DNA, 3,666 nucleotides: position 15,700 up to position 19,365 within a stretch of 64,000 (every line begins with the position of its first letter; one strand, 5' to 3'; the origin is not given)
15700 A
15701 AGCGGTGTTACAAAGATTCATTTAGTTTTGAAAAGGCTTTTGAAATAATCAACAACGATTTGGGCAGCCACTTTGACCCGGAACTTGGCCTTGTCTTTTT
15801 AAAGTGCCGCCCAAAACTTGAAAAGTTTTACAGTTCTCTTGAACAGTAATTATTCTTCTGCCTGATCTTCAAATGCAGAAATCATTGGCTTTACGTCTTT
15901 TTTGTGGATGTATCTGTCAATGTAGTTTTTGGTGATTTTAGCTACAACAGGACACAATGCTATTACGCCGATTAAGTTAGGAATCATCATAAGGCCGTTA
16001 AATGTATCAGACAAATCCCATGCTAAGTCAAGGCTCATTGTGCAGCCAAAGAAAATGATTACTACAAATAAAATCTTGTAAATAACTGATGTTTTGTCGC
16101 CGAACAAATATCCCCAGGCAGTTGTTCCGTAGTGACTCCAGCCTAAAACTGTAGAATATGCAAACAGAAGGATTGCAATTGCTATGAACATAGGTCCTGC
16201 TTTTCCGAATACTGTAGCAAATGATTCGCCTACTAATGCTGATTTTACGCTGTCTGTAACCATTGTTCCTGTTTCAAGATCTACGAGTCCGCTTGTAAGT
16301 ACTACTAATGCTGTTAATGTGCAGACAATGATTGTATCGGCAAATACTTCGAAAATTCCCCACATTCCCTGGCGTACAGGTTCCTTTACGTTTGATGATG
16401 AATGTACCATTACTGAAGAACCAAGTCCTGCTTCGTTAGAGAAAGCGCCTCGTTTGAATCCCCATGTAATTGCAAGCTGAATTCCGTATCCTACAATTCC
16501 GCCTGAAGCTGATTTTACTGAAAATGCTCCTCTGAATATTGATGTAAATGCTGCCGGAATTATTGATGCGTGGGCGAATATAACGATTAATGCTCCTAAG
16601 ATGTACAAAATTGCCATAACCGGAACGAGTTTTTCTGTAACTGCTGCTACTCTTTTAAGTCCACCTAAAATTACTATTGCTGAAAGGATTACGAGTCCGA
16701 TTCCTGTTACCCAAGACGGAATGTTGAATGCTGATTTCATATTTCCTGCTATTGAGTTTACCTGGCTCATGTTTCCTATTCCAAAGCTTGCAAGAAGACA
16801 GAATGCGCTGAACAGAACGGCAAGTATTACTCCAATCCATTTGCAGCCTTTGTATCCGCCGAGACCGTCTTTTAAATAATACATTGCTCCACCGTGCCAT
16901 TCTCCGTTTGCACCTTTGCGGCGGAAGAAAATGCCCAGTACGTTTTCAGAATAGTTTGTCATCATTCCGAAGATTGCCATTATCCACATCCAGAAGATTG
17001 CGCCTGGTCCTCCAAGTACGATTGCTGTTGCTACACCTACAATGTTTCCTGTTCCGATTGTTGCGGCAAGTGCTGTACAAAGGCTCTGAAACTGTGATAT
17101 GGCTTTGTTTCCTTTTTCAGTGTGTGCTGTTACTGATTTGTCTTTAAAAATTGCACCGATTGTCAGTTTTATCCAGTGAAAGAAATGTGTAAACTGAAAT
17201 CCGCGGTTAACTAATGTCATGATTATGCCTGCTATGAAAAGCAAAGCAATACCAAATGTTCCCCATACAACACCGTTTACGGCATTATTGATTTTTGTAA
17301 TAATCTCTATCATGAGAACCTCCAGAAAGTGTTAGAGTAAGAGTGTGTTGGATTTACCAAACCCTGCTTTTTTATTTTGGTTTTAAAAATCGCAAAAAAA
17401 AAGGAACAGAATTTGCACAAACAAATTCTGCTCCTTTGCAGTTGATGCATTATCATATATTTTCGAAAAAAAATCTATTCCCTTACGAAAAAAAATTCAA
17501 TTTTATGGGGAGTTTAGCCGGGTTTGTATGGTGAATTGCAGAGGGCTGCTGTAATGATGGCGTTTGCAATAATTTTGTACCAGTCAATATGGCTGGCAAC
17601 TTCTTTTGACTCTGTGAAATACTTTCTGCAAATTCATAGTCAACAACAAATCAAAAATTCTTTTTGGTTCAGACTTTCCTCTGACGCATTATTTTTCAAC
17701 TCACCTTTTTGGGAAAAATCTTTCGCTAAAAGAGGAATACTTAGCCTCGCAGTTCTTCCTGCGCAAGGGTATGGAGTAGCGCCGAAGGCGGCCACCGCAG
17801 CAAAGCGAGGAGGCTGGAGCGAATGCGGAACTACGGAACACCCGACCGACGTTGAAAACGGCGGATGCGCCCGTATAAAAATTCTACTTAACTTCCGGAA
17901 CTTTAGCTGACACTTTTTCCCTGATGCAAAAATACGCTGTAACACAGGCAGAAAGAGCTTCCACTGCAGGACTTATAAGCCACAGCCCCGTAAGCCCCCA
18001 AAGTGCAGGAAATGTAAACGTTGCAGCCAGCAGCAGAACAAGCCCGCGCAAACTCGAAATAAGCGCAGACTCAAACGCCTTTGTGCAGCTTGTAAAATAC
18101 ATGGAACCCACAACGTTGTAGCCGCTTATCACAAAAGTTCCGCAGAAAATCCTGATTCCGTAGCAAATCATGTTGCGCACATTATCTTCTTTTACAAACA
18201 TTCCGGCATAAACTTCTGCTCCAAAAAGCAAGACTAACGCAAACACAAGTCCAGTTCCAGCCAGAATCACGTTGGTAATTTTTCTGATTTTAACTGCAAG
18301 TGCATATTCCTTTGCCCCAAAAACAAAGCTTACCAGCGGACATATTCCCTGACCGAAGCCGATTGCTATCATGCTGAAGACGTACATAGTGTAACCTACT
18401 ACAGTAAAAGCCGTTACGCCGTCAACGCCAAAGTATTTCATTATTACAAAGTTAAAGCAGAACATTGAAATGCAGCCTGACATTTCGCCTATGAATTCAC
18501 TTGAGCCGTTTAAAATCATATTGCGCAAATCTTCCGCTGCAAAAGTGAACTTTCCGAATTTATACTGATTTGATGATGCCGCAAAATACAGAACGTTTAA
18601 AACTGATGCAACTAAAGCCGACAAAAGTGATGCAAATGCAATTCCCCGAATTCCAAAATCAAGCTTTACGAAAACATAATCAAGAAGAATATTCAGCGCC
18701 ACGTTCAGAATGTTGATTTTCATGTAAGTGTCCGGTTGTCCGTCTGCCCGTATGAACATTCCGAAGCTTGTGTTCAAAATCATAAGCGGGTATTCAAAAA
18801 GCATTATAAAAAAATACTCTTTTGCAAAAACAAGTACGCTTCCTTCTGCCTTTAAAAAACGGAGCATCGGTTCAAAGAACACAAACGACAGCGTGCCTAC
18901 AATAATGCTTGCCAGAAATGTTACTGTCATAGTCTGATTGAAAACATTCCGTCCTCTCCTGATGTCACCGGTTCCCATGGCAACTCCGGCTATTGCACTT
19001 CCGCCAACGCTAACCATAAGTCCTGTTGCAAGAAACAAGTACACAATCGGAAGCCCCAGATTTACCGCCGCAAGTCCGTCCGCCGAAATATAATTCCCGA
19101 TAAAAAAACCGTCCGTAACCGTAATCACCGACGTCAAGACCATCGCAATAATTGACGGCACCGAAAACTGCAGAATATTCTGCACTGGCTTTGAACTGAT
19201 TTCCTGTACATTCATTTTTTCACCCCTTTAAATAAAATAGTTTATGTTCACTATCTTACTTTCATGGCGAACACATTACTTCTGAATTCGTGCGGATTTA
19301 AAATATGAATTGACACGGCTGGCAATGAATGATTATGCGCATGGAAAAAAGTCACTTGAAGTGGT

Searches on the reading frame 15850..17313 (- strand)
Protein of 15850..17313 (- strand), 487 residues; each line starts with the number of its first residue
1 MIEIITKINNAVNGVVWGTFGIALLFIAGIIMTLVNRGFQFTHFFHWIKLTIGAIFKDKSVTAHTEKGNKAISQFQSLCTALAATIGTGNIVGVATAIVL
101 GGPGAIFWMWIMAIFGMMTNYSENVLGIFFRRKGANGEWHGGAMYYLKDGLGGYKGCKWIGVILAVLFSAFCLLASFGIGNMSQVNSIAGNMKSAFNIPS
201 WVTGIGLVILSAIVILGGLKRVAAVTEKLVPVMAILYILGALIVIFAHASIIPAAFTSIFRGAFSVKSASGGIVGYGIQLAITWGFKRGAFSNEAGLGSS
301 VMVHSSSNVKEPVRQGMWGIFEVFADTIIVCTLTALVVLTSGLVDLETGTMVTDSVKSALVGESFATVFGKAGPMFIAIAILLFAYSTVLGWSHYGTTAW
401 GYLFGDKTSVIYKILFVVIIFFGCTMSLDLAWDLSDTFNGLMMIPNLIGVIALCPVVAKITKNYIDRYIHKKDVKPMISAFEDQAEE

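Call 88: search_protein_families(library=pfam, proteins=[window:15850-17313:-], max_evalue=0.0001)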
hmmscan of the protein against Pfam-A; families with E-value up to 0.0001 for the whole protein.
window:15850-17313:- (487 aa): 1 family
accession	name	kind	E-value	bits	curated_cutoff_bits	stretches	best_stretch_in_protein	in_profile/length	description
PF01235.23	Na_Ala_symp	-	2.5e-136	455.5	24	1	63-471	4-386/392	Sodium:alanine symporter family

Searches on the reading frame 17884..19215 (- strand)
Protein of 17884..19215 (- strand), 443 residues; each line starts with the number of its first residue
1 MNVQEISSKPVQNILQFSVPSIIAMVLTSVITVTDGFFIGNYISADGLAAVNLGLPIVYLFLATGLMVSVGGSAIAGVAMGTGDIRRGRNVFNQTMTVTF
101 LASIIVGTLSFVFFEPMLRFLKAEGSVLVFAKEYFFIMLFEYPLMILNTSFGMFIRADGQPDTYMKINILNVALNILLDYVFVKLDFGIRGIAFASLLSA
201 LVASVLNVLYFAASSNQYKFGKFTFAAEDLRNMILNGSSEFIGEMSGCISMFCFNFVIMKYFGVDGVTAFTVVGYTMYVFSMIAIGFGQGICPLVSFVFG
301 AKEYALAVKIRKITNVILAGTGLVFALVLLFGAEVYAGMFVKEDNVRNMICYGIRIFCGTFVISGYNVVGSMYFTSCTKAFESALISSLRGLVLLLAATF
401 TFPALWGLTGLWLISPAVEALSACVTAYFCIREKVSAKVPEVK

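Call 88: search_protein_families(library=pfam, proteins=[window:17884-19215:-], max_evalue=0.0001)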
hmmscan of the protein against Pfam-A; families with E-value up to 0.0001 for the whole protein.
window:17884-19215:- (443 aa): 1 family
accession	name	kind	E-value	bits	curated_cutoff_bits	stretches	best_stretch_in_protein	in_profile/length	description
PF01554.23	MatE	-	2e-34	119.1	24.9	2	20-181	1-161/161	MatE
